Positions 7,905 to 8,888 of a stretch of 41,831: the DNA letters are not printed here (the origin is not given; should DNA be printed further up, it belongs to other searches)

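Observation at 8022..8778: Autonomous reverse-strand SHOCT-domain gene inserted between the tail chaperones and the tape measure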

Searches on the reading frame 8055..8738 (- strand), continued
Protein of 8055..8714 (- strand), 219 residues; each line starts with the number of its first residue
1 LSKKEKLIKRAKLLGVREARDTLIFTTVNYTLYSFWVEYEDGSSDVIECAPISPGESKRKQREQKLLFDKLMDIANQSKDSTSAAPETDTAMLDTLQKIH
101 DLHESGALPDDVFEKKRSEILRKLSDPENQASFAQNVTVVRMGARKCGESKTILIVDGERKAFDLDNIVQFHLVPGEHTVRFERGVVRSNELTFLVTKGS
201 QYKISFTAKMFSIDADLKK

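Call 40: predict_structure(alignment_id=A1)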
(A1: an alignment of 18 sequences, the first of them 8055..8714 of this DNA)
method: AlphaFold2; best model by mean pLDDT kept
length: 219 residues; sequences in the alignment: 18
mean_pLDDT: 85.9   pTM: 0.43
mean pLDDT of the five models: 85.9, 83.0, 82.7, 82.3, 82.2
residues with pLDDT >= 90: 112; 70-90: 84; 50-70: 14; < 50: 9
segments of 3 or more residues with pLDDT < 50: 1-3, 81-86
pLDDT, mean of each block of 10 residues (from residue 1): 70 91 84 93 91 84 91 79 51 83 87 87 69 80 91 95 93 94 94 92 95 95
secondary structure, 60 per line:
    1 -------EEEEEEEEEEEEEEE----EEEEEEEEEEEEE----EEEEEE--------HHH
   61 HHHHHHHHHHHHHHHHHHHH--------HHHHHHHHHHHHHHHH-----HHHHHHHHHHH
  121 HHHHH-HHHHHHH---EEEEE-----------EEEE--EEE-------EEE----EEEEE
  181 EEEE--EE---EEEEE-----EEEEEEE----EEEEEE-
elements in order: E8-22 E27-39 E44-49 H58-80 H89-104 H110-125 H127-133 E137-141 E153-156 E159-161 E169-171 E176-184 E192-196 E202-208 E213-218

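Call 44: search_protein_families(library=pfam, proteins=[P0026, P0029, P0031, P0038, P0043, P0016, P0028, P0035, P0036, P0040], max_evalue=0.01)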
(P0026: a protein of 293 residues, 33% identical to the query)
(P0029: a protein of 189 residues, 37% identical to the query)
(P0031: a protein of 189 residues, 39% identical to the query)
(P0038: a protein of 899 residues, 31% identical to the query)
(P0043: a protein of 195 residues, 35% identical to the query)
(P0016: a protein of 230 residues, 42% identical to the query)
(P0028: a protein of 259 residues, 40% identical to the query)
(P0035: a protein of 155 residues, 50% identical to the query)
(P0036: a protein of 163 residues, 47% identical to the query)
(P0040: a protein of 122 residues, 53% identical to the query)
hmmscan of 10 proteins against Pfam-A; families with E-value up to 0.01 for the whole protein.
P0026 (293 aa): 5 families
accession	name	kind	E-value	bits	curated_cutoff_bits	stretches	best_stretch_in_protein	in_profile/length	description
PF04471.18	Mrr_cat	-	1.2e-29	103.2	21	1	86-196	1-115/115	Restriction endonuclease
PF09397.16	FtsK_gamma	-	1.5e-17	63.5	30.6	1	9-69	2-62/63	Ftsk gamma domain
PF22722.2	NA-iREase1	-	1.8e-09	38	27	1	95-191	2-103/106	NACHT-associated inactive Restriction Endonuclease 1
PF13156.12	Mrr_cat_2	-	1.5e-05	25.4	22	1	107-177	16-93/127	Restriction endonuclease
PF10356.15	RRG7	-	0.0051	16.7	22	0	91-124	6-40/185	Required for respiratory growth protein 7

P0029 (189 aa): 7 families
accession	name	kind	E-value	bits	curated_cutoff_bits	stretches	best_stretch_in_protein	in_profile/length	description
PF13240.11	Zn_Ribbon_1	-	9.9e-05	22.5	25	0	25-44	1-18/23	zinc-ribbon domain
PF23548.1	Zn_ribbon_FGT1_2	-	0.0018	18.2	27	1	7-33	4-30/35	FORGETTER1 second zinc ribbon domain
PF01599.25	Ribosomal_S27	-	0.0034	17.7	22.3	1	7-31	19-43/44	Ribosomal protein S27a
PF07719.23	TPR_2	-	0.0036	17.7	27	1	56-83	4-31/34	Tetratricopeptide repeat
PF10080.14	FtrD-like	-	0.0059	17.2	26.3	1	3-69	32-100/101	Membrane iron-sulfur containing protein FtrD-like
PF00515.34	TPR_1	-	0.0092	16.2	27.8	0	63-83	11-31/34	Tetratricopeptide repeat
PF21344.3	Zn_ribbon_LysW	-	0.0094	16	27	0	6-32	1-30/46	Alpha-aminoadipate carrier protein LysW-like, globular domain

P0031 (189 aa): 1 family
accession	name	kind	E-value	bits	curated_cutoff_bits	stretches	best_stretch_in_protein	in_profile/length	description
PF13428.12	TPR_14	-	0.009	17.1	23.5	0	54-92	3-41/44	Tetratricopeptide repeat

P0038 (899 aa): 6 families
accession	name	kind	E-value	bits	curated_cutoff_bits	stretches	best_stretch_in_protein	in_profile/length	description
PF13676.11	TIR_2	-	5.4e-13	49.9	28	1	159-280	1-108/122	TIR domain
PF00515.34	TPR_1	-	0.00016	21.8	27.8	1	44-72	4-32/34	Tetratricopeptide repeat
PF07719.23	TPR_2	-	0.00018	21.8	27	1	44-73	4-33/34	Tetratricopeptide repeat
PF13176.12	TPR_7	-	0.00076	19.8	27.9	0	48-75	6-35/36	Tetratricopeptide repeat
PF13414.12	TPR_11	-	0.002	18.2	26.8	1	49-80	2-33/42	TPR repeat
PF13432.12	TPR_16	-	0.0065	17.3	32.7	1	46-81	2-37/65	Tetratricopeptide repeat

P0043 (195 aa): 3 families
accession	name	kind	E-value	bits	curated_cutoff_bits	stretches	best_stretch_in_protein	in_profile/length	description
PF11781.13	Zn_ribbon_RRN7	-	0.0015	18.6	27.1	1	3-29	4-30/32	Zinc-finger of RNA-polymerase I-specific TFIIB, Rrn7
PF10080.14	FtrD-like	-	0.0066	17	26.3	1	6-37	37-68/101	Membrane iron-sulfur containing protein FtrD-like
PF08792.16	A2L_zn_ribbon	-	0.0097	16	22.9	0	1-27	1-28/33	A2L zinc ribbon domain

P0016 (230 aa): 2 families
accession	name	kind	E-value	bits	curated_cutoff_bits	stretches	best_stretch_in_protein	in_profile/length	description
PF05120.17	GvpG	-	6.1e-05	23.6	30.6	1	97-131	32-66/67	Gas vesicle protein G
PF09851.14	SHOCT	-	0.0028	17.8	27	0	100-114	1-15/28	Short C-terminal domain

P0028 (259 aa): 3 families
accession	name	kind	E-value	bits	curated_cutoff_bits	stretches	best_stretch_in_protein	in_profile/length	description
PF24734.1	DUF7685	-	1.3e-06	28.7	27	1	219-253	1-34/43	Domain of unknown function (DUF7685)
PF05120.17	GvpG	-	0.0036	17.9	30.6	1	91-129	28-66/67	Gas vesicle protein G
PF22811.2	Zn_ribbon_NrdR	-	0.0053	17.1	27.2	0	151-187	2-39/42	Transcriptional repressor NrdR-like, N-terminal domain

P0035 (155 aa): 0 families

P0036 (163 aa): 1 family
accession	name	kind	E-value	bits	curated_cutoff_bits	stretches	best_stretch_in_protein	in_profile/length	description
PF04355.18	BamE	-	0.00058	20.1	23.2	1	33-86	9-68/71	Outer membrane protein assembly factor BamE domain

P0040 (122 aa): 0 families

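Call 45: fold_search(model_id=the predicted structure, library=pdb)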
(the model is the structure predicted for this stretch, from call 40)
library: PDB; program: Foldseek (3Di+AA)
matches with E <= 10: 1229; with E <= 0.001: 0
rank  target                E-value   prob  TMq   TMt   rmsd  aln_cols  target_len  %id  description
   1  2nsm                  1.5e-02  0.93  0.25  0.16   7.4       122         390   13  Crystal structure of the human carboxypeptidase N (Kininase I) catalytic domain (released 2007-04-24)
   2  6hif_Y                5.9e-02  0.99  0.25  0.56   3.9        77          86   12  Kuenenia stuttgartiensis hydrazine dehydrogenase complex (released 2019-04-17)
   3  5dej_B                6.6e-02  0.99  0.27  0.48   4.3       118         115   10  Transthyretin natural mutant A19D (released 2016-08-31)
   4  1ttr_B                7.8e-02  0.87  0.23  0.39   5.5       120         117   11  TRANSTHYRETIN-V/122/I CARDIOMYOPATHIC MUTANT (released 1996-10-14)
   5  2roy_B                8.8e-02  0.96  0.25  0.42   4.9       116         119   11  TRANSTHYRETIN (ALSO CALLED PREALBUMIN) COMPLEX WITH 3',5'-DINITRO-N-ACETYL-L-THYRONINE (released 1997-04-21)
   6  1qmu_A                8.8e-02  0.82  0.28  0.18   6.2       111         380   14  Duck carboxypeptidase D domain II (released 2000-10-13)
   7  1d6e_B                8.8e-02  0.13  0.15  0.18  19.8       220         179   10  CRYSTAL STRUCTURE OF HLA-DR4 COMPLEX WITH PEPTIDOMIMETIC AND SEB (released 2000-06-28)
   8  6gnm_C                9.3e-02  0.96  0.26  0.44   5.3       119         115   14  Crystal Structure Of Sea Bream Transthyretin in complex with 2,2',4,4'-tetrahydroxybenzophenone (BP2) (released 2018-07-11)
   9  8rj3_H                9.3e-02  0.90  0.16  0.28  10.2        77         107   18  Human RAD52 open ring conformation (released 2024-04-24)
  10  2g3z_B                9.8e-02  0.96  0.25  0.43   5.4       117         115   12  Crystal structure of Transthyretin mutant I84A at low pH (released 2007-01-16)
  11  3jva_A                9.8e-02  0.82  0.19  0.13  12.5       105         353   17  Crystal structure of Dipeptide Epimerase from Enterococcus faecalis V583 (released 2010-08-11)
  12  4hiq_B                1.0e-01  0.98  0.28  0.48   4.1       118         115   10  The Structure of V122I Mutant Transthyretin in Complex with AG10 (released 2013-06-05)
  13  6fzl_B                1.1e-01  0.98  0.27  0.47   5.1       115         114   11  Crystal structure of human transthyretin double mutant K35T/T119M (released 2019-03-27)
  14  1h6h                  1.2e-01  0.99  0.19  0.28   4.9        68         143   19  Structure of the PX domain from p40phox bound to phosphatidylinositol 3-phosphate (released 2001-11-01)
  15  1sok_B                1.2e-01  0.91  0.24  0.41   4.9       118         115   13  Crystal structure of the transthyretin mutant A108Y/L110E solved in space group p21212 (released 2004-07-06)
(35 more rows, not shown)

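Call 46: fold_search(model_id=the predicted structure, library=viral)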
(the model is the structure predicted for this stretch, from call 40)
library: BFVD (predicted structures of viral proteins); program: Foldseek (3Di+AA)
matches with E <= 10: 1350; with E <= 0.001: 2
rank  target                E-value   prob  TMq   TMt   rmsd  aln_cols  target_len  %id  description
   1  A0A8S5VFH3            7.7e-26  1.00  0.39  0.39  15.0       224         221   42  Uncharacterized protein [Siphoviridae sp. ct1da40]
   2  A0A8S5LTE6            5.1e-04  1.00  0.32  0.26   2.8        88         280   17  DUF4352 domain-containing protein [Siphoviridae sp. ctOIB27]
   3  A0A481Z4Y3            1.6e-03  1.00  0.31  0.30   5.6       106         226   16  DUF4397 domain-containing protein [Pithovirus LCPAC101]
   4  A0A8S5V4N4            4.0e-03  1.00  0.27  0.41   3.1        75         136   20  Uncharacterized protein [Siphoviridae sp. ctSMg55]
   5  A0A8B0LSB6            6.3e-03  0.99  0.25  0.17  20.7       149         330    9  Nuclease [uncultured archaeal virus]
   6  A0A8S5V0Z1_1          7.5e-03  0.91  0.25  0.08  12.3       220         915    8  Putative membrane protein [Siphoviridae sp. ct3r22]
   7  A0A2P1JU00            1.1e-02  0.87  0.15  0.10  16.1       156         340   16  Putative tail tape measure protein [Anoxybacillus phage A403]
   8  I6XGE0                1.2e-02  0.99  0.15  0.42   8.5        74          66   14  Uncharacterized protein [Burkholderia phage BcepMigl]
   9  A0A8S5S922            1.2e-02  0.69  0.26  0.09  19.2       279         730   14  Tail-collar fiber protein [Caudovirales sp. ctTVN2]
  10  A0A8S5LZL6            1.6e-02  0.92  0.21  0.19   8.4       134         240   15  Short C-terminal domain [Caudovirales sp. ct7oE3]
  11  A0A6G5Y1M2            1.7e-02  0.95  0.18  0.12  14.0       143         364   13  (no name in the UniProt tables at hand)
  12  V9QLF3                2.1e-02  0.99  0.19  0.39  13.1        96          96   16  (no name in the UniProt tables at hand)
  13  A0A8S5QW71            2.1e-02  0.20  0.14  0.07  20.9       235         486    9  Uncharacterized protein [Siphoviridae sp. ctzSN25]
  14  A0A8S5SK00            2.6e-02  0.97  0.25  0.16   7.6       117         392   14  Short C-terminal domain [Siphoviridae sp. ctFIm6]
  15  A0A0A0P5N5            2.6e-02  0.47  0.13  0.12  16.1       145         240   13  Putative recombination protein [Enterobacteria phage IME_EC2]
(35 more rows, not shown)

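Call 67: search_protein_families(library=pfam, proteins=[P0044, P0045], max_evalue=10)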
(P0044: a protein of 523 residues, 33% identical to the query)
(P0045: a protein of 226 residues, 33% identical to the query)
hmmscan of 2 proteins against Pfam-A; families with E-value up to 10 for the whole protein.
P0044 (523 aa): 10 families
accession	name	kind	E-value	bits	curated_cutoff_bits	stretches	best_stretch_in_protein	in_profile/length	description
PF09851.14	SHOCT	-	1.3e-21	76.1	27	6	351-376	2-27/28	Short C-terminal domain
PF13197.11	DUF4013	-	3.9e-12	46.7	26.9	1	64-206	4-167/168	Protein of unknown function (DUF4013)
PF00619.27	CARD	-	0.00099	19.5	23.9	1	309-329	21-41/85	Caspase recruitment domain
PF05120.17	GvpG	-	0.0036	17.9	30.6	3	491-523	33-65/67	Gas vesicle protein G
PF20612.3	SHOCT_2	-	0.0077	16.8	24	0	450-469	17-36/53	SHOCT domain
PF07332.16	Phage_holin_3_6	-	0.038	14.5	28.4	2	185-222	30-66/116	Putative Actinobacterial Holin-X, holin superfamily III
PF06014.16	YqgQ-like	-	0.057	13.9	25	1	353-370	32-49/61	YqgQ-like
PF06464.16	DMAP_binding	-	0.75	11.1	27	0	490-521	8-39/111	DMAP1-binding Domain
PF08335.16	GlnD_UR_UTase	-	1.2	9.6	21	0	238-295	41-78/141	GlnD PII-uridylyltransferase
PF13331.11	DUF4093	-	5.6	8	25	0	406-436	35-65/86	Domain of unknown function (DUF4093)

P0045 (226 aa): 28 families (the best 25 are shown)
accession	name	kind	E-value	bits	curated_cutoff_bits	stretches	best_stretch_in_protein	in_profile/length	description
PF09851.14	SHOCT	-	1.1e-23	82.7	27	3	195-222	1-28/28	Short C-terminal domain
PF06464.16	DMAP_binding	-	3.8e-08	34.6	27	3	150-179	10-39/111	DMAP1-binding Domain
PF05120.17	GvpG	-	9.7e-06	26.1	30.6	3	150-177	34-61/67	Gas vesicle protein G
PF08044.16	DUF1707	-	1.6e-05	25.3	27.6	2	146-176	5-35/53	DUF1707 SHOCT-like domain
PF00619.27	CARD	-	6.2e-05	23.4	23.9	3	82-105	22-45/85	Caspase recruitment domain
PF19964.5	EAD11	-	9.3e-05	22.8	26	3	150-178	41-69/80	Effector-associated domain 11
PF07332.16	Phage_holin_3_6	-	0.00018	22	28.4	1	2-54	42-104/116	Putative Actinobacterial Holin-X, holin superfamily III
PF13567.11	DUF4131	-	0.0012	19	31.6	1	4-72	13-81/165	Domain of unknown function (DUF4131)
PF08335.16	GlnD_UR_UTase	-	0.0068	16.9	21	0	78-100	50-72/141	GlnD PII-uridylyltransferase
PF18026.6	Exog_C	-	0.02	15.3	29.5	0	70-94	15-40/49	Endo/exonuclease (EXOG) C-terminal domain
PF03172.18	HSR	-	0.025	15.2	24.9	0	200-219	27-46/99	HSR domain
PF03137.26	OATP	-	0.026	13.3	25.8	1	18-62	212-256/545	Organic Anion Transporter Polypeptide (OATP) family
PF11377.13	DUF3180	-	0.048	14.3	28.4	1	3-75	5-81/135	Protein of unknown function (DUF3180)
PF23933.1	DUF7269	-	0.069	13.6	29.1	1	2-77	4-80/162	Family of unknown function (DUF7269)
PF14256.11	YwiC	-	0.11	13.1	25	1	3-49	61-107/126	YwiC-like protein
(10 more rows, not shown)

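Call 73: find_related_loci(query=P0040, collection=viral_contigs, flank=5000)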
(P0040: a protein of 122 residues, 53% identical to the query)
Query P0040 (122 aa) in viral_contigs; peptide patterns used: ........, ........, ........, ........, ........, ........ (x = any residue, [..] = any of these).
36 stretches matched a pattern; 3 encode a relative of the query (tblastn E <= 1e-3); 3 distinct loci.
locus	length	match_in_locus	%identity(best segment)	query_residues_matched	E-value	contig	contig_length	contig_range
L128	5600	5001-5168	48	59-114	2e-15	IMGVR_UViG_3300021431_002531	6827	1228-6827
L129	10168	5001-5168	48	59-114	4e-15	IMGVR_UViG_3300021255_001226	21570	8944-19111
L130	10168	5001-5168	48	59-114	4e-15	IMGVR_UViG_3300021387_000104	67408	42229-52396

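Call 74: find_related_loci(query=P0026, collection=viral_contigs, flank=5000)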
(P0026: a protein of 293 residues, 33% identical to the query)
Query P0026 (293 aa) in viral_contigs; peptide patterns used: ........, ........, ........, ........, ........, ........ (x = any residue, [..] = any of these).
No stretch of DNA in the collection matches any of the patterns.

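Call 76: search_protein_families(library=ncbifam, alignment_id=A1, max_evalue=0.1)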
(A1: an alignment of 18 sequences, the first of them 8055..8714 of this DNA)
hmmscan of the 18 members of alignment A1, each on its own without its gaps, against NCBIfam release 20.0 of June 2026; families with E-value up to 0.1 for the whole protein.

A. member 1, window:8055-8714:- (219 aa): 1 family
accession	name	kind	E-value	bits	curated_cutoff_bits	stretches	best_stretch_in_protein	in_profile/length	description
NF006961.0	PRK09438.1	equivalog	0.019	14.4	103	1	135-208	43-115/151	dihydroneopterin triphosphate diphosphatase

B. families by the number of members that match (of 18 scanned): 9 families
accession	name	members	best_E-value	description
NF045779.1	gas_vesic_GvpG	3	0.036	gas vesicle protein GvpG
NF006961.0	PRK09438.1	1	0.019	dihydroneopterin triphosphate diphosphatase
TIGR01158.1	SUI1_rel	1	0.021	stress response translation initiation inhibitor YciH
NF009101.0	PRK12445.1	1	0.026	lysine--tRNA ligase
TIGR02527.1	dot_icm_IcmQ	1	0.027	Dot/Icm secretion system protein IcmQ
NF010772.0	PRK14175.1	1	0.04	bifunctional methylenetetrahydrofolate dehydrogenase/methenyltetrahydrofolate cyclohydrolase FolD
TIGR03142.1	cytochro_ccmI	1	0.045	c-type cytochrome biogenesis protein CcmI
NF000222.1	FosX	1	0.075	FosX/FosE/FosI family fosfomycin resistance hydrolase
NF007572.0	PRK10203.1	1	0.08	hypothetical protein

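Call 77: search_protein_families(library=padloc, proteins=[P0005, P0006, P0008, P0026, P0038, P0029, P0042, P0035], max_evalue=0.01)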
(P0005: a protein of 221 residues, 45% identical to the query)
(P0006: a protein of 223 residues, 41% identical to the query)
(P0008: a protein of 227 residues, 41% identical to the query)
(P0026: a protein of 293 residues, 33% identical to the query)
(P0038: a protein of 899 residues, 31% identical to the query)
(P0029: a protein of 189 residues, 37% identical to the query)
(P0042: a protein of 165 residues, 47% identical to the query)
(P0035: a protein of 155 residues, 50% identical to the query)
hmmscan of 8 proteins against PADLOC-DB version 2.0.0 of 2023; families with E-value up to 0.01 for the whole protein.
P0005 (221 aa): 0 families

P0006 (223 aa): 0 families

P0008 (227 aa): 0 families

P0026 (293 aa): 8 families
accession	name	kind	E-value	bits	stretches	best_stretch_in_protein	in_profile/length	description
PDLC00631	ZorD1|ZorD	-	1.7e-19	67.2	1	78-202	937-1066/1071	"SWI2/SNF2 helicase, Mrr-like nuclease"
PDLC00628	ZorD1|ZorD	-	6.6e-11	38.6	1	84-200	1021-1143/1171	"SWI2/SNF2 helicase, Mrr-like nuclease"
PDLC03852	LmuA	-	3.4e-10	38.4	1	85-149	14-85/336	-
PDLC04819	PDC-S02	-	3e-09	34.6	1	86-196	193-306/334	-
PDLC03657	mREase_IV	-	9.1e-08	29.8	1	76-197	159-292/317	Type IV methyl-directed restriction enzyme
PDLC04796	PDC-S02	-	4.6e-07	27.1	1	85-197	239-358/390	-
PDLC04806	PDC-S02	-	0.00012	19.4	1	84-179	180-280/324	-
PDLC05079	PDC-S73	-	0.0091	12.8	0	87-141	7-62/752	-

P0038 (899 aa): 1 family
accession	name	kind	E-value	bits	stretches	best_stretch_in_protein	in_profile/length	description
PDLC05062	PDC-S66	-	4.8e-06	24.2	1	136-260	128-241/282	-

P0029 (189 aa): 1 family
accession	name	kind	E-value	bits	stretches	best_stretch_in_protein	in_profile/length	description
PDLC04162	HEC-08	-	0.0065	13.6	1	3-33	241-271/358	-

P0042 (165 aa): 0 families

P0035 (155 aa): 0 families
